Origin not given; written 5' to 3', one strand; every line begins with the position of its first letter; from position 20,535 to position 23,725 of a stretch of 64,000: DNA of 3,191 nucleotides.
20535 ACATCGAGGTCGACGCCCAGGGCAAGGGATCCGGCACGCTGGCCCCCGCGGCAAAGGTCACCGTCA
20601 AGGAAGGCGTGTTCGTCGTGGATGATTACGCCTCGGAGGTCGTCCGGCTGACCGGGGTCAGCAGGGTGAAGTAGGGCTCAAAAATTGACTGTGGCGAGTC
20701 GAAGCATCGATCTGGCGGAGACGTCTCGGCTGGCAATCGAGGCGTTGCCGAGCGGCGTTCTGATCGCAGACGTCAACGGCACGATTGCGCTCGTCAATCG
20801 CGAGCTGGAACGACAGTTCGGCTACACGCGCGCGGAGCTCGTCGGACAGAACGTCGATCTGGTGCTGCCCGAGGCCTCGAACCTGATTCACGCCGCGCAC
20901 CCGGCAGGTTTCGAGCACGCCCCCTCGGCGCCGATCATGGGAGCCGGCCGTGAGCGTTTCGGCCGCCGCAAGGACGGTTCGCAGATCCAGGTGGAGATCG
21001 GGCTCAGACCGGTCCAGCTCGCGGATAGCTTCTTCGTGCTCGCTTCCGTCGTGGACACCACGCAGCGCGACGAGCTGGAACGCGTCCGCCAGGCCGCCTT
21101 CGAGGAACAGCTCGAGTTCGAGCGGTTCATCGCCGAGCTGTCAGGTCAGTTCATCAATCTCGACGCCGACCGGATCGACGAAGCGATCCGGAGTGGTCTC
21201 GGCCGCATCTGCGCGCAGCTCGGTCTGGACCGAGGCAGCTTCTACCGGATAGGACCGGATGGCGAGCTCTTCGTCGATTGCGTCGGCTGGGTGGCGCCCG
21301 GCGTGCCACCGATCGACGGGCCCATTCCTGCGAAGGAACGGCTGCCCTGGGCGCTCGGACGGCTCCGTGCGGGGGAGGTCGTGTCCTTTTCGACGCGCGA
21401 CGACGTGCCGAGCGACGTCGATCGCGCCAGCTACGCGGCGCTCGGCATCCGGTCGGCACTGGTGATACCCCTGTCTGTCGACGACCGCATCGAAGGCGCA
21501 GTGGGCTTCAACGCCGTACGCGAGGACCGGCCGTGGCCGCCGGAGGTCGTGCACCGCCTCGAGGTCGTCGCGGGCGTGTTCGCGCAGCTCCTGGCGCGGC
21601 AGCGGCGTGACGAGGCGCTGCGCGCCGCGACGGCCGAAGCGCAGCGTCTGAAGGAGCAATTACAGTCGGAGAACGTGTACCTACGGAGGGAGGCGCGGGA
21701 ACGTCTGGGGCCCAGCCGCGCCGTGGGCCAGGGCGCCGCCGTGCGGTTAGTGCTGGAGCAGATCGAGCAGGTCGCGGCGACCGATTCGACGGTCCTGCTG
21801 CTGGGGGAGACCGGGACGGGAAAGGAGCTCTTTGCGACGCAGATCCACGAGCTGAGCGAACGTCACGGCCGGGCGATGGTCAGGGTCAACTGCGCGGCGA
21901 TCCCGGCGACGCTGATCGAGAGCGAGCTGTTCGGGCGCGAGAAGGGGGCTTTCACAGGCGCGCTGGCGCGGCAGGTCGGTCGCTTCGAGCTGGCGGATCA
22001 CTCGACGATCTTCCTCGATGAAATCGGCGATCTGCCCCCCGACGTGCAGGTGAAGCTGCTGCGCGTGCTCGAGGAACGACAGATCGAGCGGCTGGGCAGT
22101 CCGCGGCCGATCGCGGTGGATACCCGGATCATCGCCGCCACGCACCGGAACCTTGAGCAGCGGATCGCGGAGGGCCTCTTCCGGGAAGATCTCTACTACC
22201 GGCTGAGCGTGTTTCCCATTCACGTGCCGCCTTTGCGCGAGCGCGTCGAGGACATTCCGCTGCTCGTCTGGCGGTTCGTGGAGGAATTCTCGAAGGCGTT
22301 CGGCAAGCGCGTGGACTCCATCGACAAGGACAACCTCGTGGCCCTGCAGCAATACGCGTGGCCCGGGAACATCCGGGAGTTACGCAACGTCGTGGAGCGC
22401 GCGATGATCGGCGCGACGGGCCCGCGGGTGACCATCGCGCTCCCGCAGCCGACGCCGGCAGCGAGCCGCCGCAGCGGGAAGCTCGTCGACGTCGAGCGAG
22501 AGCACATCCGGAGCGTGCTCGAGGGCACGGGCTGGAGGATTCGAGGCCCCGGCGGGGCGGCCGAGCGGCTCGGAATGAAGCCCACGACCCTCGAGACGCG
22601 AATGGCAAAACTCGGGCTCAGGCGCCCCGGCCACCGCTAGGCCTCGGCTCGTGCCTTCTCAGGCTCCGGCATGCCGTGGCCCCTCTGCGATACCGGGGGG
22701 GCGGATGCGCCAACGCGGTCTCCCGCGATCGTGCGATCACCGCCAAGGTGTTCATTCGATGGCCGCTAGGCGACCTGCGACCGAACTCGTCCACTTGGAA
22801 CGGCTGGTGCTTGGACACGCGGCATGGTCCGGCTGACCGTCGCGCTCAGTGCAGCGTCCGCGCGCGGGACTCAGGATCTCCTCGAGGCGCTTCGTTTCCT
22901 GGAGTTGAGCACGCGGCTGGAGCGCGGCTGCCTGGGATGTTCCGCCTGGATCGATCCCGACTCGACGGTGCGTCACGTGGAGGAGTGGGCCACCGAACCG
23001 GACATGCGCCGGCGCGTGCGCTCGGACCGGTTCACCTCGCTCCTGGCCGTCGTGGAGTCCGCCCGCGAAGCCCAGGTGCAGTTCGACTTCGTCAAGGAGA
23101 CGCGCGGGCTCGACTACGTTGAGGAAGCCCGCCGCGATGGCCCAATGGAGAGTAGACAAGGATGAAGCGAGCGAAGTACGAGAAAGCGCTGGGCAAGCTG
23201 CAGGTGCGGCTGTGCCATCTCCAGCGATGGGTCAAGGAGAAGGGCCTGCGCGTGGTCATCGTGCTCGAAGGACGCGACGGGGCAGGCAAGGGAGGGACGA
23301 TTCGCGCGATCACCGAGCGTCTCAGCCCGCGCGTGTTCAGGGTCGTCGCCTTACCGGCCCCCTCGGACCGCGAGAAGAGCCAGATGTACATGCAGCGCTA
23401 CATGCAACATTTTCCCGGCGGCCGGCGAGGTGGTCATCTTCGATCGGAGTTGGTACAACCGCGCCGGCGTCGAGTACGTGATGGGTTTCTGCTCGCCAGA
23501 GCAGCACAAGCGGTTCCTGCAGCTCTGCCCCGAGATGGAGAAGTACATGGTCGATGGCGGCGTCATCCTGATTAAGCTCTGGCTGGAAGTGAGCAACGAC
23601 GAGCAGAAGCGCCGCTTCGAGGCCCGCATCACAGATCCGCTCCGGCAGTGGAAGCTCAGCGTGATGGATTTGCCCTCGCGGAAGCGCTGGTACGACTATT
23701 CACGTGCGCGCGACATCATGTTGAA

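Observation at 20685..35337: Three paralogous PAS-GAF sigma-54 activators with near-identical recognition helices, plus a 28-bp site seen four times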

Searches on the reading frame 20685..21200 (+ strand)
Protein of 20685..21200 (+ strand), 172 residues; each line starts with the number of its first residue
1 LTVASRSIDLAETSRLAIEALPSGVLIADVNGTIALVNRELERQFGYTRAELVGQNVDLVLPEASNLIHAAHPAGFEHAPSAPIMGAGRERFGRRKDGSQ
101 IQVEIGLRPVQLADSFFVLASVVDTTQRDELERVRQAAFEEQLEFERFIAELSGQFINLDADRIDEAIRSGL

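Call 30: search_solved_structures(query=window:20685-21200:+, max_evalue=0.01, show_alignments=3)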
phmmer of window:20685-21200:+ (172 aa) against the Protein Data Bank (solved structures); distinct sequences matched with E-value up to 0.01: 14.
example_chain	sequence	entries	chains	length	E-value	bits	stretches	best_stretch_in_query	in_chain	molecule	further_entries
2cmn_A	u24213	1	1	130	1e-12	51.7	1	16-132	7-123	SENSOR PROTEIN FIXL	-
1dp6_A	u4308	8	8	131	1.8e-12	50.9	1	15-132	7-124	FIXL PROTEIN | SENSOR PROTEIN FIXL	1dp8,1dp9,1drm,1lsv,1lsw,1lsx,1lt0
8js5_A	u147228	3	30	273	2.2e-12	50.7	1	15-132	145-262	Sensor protein FixL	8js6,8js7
1xj4_A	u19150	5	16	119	1.1e-11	48.4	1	21-131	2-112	Sensor protein fixL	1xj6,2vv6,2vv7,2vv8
1y28_A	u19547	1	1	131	1.3e-11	48.2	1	15-132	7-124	Sensor protein fixL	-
1xj2_A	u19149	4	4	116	9.2e-11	45.4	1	25-131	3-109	Sensor protein fixL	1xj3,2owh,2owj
1d06_A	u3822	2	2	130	3.4e-10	43.5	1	15-114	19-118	nitrogen fixation regulatory protein fixL | FIXL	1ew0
9cdr_A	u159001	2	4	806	1.1e-09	41.9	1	18-136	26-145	Oxygen sensor protein DosP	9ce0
9cmf_A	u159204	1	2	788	1.1e-09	41.8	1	19-136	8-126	Oxygen sensor protein DosP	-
1v9y_A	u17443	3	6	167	5.4e-09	39.6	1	18-136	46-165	Heme pas sensor protein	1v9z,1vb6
9bgv_A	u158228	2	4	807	7.4e-09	39.2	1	18-136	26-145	Oxygen sensor protein DosP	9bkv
9clo_A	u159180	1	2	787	7.9e-09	39.1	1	19-136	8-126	Oxygen sensor protein DosP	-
1s66_L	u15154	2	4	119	1.2e-08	38.5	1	18-124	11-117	Hypothetical protein yddU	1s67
10jx_A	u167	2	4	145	1.5e-07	34.9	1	18-118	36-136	Multi-sensor signal transduction histidine kinase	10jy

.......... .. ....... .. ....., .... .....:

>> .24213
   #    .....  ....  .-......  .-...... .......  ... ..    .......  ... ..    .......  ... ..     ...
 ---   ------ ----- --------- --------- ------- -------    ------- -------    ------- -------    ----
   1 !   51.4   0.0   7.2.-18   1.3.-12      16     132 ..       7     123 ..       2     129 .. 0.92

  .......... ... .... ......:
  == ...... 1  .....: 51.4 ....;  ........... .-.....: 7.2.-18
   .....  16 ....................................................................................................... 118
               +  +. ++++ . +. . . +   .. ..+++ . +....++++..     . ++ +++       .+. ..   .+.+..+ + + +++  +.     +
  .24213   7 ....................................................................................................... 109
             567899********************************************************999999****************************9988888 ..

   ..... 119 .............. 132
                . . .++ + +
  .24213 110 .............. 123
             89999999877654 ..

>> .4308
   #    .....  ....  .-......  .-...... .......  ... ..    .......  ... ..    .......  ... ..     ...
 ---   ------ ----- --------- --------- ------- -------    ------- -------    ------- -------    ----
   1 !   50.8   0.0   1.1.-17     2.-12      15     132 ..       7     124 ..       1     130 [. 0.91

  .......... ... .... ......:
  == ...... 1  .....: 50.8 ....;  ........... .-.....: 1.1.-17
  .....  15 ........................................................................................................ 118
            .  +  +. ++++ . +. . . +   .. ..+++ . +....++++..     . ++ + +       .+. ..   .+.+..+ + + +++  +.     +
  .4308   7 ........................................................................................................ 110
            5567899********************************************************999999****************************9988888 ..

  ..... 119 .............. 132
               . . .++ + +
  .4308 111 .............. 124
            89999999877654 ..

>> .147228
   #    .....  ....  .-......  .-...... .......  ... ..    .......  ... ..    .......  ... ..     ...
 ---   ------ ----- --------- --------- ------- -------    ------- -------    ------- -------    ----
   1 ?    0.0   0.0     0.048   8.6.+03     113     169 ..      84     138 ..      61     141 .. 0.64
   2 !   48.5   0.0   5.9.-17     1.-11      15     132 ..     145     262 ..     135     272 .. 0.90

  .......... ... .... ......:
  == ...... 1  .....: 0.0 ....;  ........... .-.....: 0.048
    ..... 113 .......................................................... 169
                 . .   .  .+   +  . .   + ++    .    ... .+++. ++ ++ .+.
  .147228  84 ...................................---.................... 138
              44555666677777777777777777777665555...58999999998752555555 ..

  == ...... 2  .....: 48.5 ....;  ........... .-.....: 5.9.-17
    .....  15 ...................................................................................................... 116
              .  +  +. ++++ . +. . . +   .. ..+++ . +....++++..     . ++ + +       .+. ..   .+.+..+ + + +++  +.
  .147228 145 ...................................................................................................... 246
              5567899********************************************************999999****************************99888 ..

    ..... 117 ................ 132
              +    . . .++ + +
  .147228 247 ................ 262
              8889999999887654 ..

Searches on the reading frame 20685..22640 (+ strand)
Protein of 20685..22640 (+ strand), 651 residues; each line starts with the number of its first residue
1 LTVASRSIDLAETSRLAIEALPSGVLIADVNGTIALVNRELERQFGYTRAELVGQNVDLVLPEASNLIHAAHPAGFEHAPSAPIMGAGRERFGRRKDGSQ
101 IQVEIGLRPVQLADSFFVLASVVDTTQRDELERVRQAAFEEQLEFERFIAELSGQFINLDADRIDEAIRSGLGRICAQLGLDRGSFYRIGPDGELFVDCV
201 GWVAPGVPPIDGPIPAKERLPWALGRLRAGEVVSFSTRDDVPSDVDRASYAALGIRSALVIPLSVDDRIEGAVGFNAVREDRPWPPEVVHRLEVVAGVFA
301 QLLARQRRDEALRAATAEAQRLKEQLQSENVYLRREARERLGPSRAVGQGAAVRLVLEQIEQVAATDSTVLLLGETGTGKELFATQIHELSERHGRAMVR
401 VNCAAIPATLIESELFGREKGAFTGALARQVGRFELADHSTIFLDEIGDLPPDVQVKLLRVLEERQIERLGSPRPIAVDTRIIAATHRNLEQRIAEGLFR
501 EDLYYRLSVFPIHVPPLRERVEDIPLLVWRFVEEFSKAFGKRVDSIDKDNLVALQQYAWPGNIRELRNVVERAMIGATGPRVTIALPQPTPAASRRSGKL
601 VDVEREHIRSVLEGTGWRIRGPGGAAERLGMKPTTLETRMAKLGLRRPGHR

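Call 8: search_protein_families(library=pfam, proteins=[window:20685-22640:+])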
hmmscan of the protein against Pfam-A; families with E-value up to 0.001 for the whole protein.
window:20685-22640:+ (651 aa): 11 families
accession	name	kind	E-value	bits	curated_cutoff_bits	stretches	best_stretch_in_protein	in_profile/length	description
PF00158.32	Sigma54_activat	-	1.4e-68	230.3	20.2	1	348-513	3-168/168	Sigma-54 interaction domain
PF25601.1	AAA_lid_14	-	7.1e-22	77.5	27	1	518-585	1-68/87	AAA+ ATPase lid domain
PF14532.12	Sigma54_activ_2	-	3.6e-19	69.8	25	1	347-517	1-138/138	Sigma-54 interaction domain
PF00989.32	PAS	-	5.3e-11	43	22.6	1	16-114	5-100/113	PAS fold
PF07728.20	AAA_5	-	7.4e-09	36.2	22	1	370-488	2-123/139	AAA domain (dynein-related subfamily)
PF01590.32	GAF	-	1.1e-08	36.1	22.4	1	165-301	3-131/133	GAF domain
PF07724.20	AAA_2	-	4.8e-08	33.7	27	1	368-479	4-115/166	AAA domain (Cdc48 subfamily)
PF13426.13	PAS_9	-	5.9e-08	33.4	27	1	22-127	1-103/103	PAS domain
PF02954.25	HTH_8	-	3.5e-06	27.1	22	1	600-643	2-42/42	Bacterial regulatory protein, Fis family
PF13188.13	PAS_8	-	8.8e-05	22.7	21.8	1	15-64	4-50/65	PAS domain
PF13191.12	AAA_16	-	0.00069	20.6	32.6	1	347-463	3-121/167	AAA ATPase domain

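Call 39: search_protein_families(library=ncbifam, proteins=[window:20685-22640:+], max_evalue=0.01)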
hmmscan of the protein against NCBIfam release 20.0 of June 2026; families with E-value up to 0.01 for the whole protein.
window:20685-22640:+ (651 aa): 36 families (the best 25 are shown)
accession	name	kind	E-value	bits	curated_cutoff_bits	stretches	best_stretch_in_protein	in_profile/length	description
NF011958.0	PRK15429.1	equivalog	6.9e-110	368.7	830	1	315-646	349-687/692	formate hydrogenlyase transcriptional activator FlhA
TIGR01817.1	nifA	equivalog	5.4e-106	355.5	528.85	1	253-577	106-428/534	nif-specific transcriptional activator NifA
NF003451.0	PRK05022.1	equivalog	7.2e-99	331.8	476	1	231-579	85-425/512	nitric oxide reductase transcriptional regulator NorR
NF041552.1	TF_PrdR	equivalog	2.6e-98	329.8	795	1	320-581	238-504/577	sigma-54 dependent transcriptional regulator PrdR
TIGR02915.1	PEP_resp_reg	equivalog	1.9e-93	313.8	502.6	1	318-645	115-444/445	PEP-CTERM-box response regulator transcription factor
NF038308.1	RNA_repair_RtcR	equivalog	1.9e-90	304.2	650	1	317-590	153-435/530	RNA repair transcriptional activator RtcR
NF008469.0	PRK11361.1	equivalog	1.7e-84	284.1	714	1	325-582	124-381/461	acetoacetate metabolism transcriptional regulator AtoC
TIGR01818.1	ntrC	equivalog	2.2e-84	283.9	558.6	1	329-594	119-384/463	nitrogen regulation protein NR(I)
NF041906.1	V4R_TF_MobR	exception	4.9e-80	269.6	999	1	310-588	205-475/544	phenol degradation transcriptional regulator MobR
NF050807.1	TransRegFlbDCaul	equivalog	1.8e-79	267.7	750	1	349-584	123-358/454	sigma-54-dependent transcriptional regulator FlbD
NF007689.0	PRK10365.1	equivalog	1.8e-79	267.6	760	1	346-640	141-439/441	sigma-54-dependent response regulator transcription factor ZraR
TIGR02974.1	phageshock_pspF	equivalog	6.1e-78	262.4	443.55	1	347-591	2-247/336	phage shock protein operon transcriptional activator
TIGR02329.1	propionate_PrpR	equivalog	4e-77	260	499.2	1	305-575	176-448/526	propionate catabolism operon regulatory protein PrpR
NF049963.1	RespRegFlgRCampy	domain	1e-75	255.3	750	1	346-641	136-425/429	fla regulon two-component system response regulator FlgR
NF011953.0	PRK15424.1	equivalog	4.4e-75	253.3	703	1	311-640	184-531/538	propionate catabolism operon regulatory protein PrpR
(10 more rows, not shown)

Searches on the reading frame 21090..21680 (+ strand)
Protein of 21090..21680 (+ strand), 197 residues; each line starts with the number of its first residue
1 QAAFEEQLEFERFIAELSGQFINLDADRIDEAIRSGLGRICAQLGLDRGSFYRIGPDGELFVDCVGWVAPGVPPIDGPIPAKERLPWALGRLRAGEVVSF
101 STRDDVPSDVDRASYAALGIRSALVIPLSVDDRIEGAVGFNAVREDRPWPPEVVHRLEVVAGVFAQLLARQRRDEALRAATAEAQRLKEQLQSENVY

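Call 58: search_solved_structures(query=window:21090-21680:+, max_evalue=0.1, show_alignments=0)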
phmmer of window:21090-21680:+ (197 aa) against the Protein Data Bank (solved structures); distinct sequences matched with E-value up to 0.1: 3.
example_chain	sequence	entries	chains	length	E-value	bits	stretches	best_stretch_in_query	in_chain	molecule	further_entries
2lb5_A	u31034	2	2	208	0.045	16.7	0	28-64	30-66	Sensor histidine kinase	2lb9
8w26_A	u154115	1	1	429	0.047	16.6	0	116-188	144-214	histidine kinase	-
2k2n_A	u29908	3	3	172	0.076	16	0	29-65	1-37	Sensor protein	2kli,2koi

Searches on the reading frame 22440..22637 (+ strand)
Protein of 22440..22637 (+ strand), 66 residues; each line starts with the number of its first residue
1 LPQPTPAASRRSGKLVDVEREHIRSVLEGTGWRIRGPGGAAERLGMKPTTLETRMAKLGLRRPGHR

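Call 59: search_solved_structures(query=window:22440-22637:+, max_evalue=1, show_alignments=2)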
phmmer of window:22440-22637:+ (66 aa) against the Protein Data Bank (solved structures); distinct sequences matched with E-value up to 1: 1.
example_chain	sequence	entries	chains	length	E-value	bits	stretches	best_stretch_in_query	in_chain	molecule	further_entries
8uds_D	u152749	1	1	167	0.037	17.7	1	6-43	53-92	Carbon monoxide dehydrogenase subunit G (CoxG) family protein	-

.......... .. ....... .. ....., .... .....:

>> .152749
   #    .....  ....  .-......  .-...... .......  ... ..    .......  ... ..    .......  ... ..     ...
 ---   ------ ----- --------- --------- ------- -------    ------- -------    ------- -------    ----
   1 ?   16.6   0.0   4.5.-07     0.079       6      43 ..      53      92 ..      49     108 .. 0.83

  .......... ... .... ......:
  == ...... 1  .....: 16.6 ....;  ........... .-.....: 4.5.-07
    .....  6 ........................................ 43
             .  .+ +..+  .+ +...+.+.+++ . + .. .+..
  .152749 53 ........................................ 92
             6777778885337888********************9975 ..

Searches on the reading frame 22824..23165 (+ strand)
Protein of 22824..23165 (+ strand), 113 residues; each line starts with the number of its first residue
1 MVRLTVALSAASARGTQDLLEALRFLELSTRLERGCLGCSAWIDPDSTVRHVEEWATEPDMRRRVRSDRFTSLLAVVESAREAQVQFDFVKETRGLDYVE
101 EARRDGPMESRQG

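Call 15: search_protein_families(library=pfam, proteins=[window:22824-23165:+], max_evalue=0.01)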
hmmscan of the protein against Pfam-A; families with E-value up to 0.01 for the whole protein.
window:22824-23165:+ (113 aa): 1 family
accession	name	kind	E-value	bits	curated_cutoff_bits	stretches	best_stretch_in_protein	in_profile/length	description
PF03992.22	ABM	-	0.00022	21.8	23.1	1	16-71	15-73/78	Antibiotic biosynthesis monooxygenase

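Call 39: search_protein_families(library=ncbifam, proteins=[window:22824-23165:+], max_evalue=0.01)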
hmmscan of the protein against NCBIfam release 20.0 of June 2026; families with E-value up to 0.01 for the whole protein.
window:22824-23165:+ (113 aa): 0 families

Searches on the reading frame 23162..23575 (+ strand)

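Call 15: search_protein_families(library=pfam, proteins=[window:23162-23575:+], max_evalue=0.01)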
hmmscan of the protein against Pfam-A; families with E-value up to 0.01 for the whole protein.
window:23162-23575:+ (137 aa): 1 family
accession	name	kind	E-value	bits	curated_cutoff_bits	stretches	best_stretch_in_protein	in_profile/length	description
PF03976.20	PPK2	-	8.2e-31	107.8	22.3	1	2-88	3-89/229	Polyphosphate kinase 2 (PPK2)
